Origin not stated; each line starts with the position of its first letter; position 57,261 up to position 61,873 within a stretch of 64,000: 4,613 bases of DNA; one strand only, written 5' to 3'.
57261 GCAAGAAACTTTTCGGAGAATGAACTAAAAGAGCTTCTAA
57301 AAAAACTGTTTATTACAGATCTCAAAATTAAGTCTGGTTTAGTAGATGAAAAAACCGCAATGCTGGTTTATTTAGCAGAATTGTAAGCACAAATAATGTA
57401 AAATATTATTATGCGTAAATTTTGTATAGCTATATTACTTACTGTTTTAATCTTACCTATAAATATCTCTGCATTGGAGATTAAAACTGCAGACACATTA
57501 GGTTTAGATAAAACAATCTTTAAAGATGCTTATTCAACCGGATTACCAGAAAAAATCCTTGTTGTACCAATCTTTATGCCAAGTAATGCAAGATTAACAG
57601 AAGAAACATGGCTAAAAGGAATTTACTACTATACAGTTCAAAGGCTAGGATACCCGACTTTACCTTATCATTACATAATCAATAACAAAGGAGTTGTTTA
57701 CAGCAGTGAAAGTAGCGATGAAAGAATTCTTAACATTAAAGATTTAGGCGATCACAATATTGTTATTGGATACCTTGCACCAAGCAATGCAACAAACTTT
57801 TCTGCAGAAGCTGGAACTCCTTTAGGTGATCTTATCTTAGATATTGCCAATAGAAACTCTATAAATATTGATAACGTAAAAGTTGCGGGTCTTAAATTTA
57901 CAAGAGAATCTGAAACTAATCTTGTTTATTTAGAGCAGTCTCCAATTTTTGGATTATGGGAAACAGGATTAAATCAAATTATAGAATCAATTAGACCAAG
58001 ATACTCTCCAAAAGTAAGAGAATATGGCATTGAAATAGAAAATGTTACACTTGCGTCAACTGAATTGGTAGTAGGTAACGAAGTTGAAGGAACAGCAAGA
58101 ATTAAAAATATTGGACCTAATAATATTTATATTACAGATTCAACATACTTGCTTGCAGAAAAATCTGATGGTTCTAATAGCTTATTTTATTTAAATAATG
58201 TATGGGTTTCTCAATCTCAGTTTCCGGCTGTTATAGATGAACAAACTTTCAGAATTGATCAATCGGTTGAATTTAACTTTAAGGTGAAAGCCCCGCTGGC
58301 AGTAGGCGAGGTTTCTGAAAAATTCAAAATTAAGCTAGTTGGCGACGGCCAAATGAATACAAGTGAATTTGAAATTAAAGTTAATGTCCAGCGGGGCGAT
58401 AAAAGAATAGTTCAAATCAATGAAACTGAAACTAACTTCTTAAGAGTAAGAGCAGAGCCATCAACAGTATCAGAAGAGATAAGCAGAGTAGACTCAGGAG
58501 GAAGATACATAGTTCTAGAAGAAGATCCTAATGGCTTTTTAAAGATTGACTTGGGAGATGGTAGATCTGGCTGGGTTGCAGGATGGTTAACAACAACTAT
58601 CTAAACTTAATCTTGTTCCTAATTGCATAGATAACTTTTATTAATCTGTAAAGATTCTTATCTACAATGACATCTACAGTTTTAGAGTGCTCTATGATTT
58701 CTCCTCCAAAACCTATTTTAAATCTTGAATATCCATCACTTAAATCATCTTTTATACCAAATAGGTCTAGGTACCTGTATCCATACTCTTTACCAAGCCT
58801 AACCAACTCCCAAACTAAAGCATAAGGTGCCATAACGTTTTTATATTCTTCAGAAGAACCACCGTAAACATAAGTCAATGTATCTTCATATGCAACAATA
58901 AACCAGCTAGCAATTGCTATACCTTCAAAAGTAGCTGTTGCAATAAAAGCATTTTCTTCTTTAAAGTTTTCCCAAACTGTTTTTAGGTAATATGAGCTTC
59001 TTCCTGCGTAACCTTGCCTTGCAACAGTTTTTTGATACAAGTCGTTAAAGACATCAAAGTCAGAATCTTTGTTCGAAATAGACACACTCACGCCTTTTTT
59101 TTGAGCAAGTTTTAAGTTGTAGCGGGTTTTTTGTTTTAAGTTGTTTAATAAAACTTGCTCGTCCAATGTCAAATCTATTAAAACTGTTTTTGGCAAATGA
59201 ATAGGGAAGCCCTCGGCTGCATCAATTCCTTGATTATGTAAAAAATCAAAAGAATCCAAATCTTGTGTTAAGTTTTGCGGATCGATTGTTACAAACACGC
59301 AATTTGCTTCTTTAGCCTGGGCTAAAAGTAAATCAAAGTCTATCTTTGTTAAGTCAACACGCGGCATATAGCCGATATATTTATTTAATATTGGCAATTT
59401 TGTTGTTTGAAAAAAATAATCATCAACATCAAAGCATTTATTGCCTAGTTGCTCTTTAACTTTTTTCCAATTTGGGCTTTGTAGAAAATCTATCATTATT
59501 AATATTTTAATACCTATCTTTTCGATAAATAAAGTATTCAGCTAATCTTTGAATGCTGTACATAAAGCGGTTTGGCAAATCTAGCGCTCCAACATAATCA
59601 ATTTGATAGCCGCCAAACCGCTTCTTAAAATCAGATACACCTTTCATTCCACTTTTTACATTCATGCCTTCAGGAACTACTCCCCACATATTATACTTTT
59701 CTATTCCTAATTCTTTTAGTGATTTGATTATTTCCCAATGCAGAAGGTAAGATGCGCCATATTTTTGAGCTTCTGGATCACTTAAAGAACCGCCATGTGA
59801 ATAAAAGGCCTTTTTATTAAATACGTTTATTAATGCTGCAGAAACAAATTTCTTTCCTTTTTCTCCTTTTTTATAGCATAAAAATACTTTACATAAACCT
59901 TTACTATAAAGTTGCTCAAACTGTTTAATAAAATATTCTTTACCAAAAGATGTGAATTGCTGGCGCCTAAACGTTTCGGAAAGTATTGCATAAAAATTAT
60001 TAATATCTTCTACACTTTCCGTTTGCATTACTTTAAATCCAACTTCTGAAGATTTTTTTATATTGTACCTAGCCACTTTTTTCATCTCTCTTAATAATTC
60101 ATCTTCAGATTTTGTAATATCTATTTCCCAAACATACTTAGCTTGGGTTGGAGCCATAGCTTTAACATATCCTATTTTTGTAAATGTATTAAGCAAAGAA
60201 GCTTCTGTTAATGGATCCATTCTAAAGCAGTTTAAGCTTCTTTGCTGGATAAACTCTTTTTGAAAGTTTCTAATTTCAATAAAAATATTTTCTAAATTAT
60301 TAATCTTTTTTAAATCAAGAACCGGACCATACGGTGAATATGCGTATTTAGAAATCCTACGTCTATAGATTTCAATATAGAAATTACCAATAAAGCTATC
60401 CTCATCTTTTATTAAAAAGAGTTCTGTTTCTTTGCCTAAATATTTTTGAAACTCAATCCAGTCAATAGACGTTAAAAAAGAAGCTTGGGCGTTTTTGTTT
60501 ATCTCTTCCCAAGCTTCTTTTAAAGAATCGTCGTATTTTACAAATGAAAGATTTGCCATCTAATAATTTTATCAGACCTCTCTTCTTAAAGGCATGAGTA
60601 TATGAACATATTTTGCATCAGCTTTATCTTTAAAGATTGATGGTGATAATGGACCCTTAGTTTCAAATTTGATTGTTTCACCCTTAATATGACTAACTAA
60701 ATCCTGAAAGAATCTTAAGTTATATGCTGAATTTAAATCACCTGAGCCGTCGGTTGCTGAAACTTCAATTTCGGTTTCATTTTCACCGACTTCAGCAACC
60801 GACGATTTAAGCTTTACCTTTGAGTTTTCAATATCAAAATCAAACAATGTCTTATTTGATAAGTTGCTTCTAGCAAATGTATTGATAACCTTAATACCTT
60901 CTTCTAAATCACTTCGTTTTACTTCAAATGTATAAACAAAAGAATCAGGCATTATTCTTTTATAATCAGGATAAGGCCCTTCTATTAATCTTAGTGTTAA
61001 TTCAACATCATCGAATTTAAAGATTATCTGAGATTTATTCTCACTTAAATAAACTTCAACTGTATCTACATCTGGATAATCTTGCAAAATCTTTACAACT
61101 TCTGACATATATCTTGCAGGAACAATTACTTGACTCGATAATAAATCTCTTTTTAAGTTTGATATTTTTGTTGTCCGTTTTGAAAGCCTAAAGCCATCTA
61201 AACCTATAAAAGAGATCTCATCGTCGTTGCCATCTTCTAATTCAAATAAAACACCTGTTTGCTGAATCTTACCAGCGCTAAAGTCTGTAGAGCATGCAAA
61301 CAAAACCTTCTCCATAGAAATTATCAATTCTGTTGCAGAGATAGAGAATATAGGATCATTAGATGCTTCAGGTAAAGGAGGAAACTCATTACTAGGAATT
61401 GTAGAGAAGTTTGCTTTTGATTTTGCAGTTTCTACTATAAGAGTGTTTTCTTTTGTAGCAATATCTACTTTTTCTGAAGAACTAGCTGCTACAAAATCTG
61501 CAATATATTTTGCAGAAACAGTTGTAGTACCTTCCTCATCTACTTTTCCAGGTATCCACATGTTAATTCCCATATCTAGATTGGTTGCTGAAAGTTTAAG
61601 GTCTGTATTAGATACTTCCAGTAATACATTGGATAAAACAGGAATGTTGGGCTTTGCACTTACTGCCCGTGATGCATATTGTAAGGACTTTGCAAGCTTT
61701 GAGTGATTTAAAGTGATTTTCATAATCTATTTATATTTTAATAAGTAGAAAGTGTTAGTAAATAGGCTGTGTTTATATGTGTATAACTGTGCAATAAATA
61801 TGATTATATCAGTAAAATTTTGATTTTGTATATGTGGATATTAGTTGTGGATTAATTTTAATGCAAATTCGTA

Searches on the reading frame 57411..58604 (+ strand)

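Call 60: search_protein_families(library=pfam, proteins=[window:57411-58604:+], max_evalue=0.0001)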
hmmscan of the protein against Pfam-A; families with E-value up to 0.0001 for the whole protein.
window:57411-58604:+ (397 aa): 1 family
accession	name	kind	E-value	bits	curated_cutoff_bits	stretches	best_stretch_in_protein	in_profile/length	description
PF08239.17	SH3_3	-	4.1e-10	40.1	27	1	344-392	3-51/54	Bacterial SH3 domain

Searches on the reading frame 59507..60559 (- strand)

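Call 60: search_protein_families(library=pfam, proteins=[window:59507-60559:-], max_evalue=0.0001)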
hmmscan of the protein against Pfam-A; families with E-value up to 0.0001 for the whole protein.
window:59507-60559:- (350 aa): 2 families
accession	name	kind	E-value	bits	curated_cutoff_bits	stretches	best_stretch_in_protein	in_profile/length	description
PF02388.22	FemAB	-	6.6e-31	108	24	2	237-340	306-404/406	FemAB family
PF13480.13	Acetyltransf_6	-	8.1e-10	39.4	22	1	159-293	3-136/143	Acetyltransferase (GNAT) domain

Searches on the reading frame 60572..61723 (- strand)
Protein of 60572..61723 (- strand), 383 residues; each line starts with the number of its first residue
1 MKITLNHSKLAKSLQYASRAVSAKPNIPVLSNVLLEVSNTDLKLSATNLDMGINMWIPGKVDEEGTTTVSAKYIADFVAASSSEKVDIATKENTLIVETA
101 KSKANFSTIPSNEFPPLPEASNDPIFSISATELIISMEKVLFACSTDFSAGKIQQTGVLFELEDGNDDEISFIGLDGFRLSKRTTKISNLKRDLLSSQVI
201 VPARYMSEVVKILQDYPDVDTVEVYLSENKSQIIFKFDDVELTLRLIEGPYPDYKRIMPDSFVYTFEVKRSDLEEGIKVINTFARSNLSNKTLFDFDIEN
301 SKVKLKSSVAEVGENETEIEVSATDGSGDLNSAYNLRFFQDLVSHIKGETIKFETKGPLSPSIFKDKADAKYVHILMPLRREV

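Call 60: search_protein_families(library=pfam, proteins=[window:60572-61723:-], max_evalue=0.0001)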
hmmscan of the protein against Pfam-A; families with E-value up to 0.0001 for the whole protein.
window:60572-61723:- (383 aa): 3 families
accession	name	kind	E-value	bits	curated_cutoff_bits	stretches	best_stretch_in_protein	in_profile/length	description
PF00712.24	DNA_pol3_beta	-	2.5e-27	95.8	24.4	1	1-118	1-120/120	DNA polymerase III beta subunit, N-terminal domain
PF02767.21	DNA_pol3_beta_2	-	9.2e-19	68.3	27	1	131-253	5-116/116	DNA polymerase III beta subunit, central domain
PF02768.20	DNA_pol3_beta_3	-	3.2e-13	50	27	1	255-380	1-121/121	DNA polymerase III beta subunit, C-terminal domain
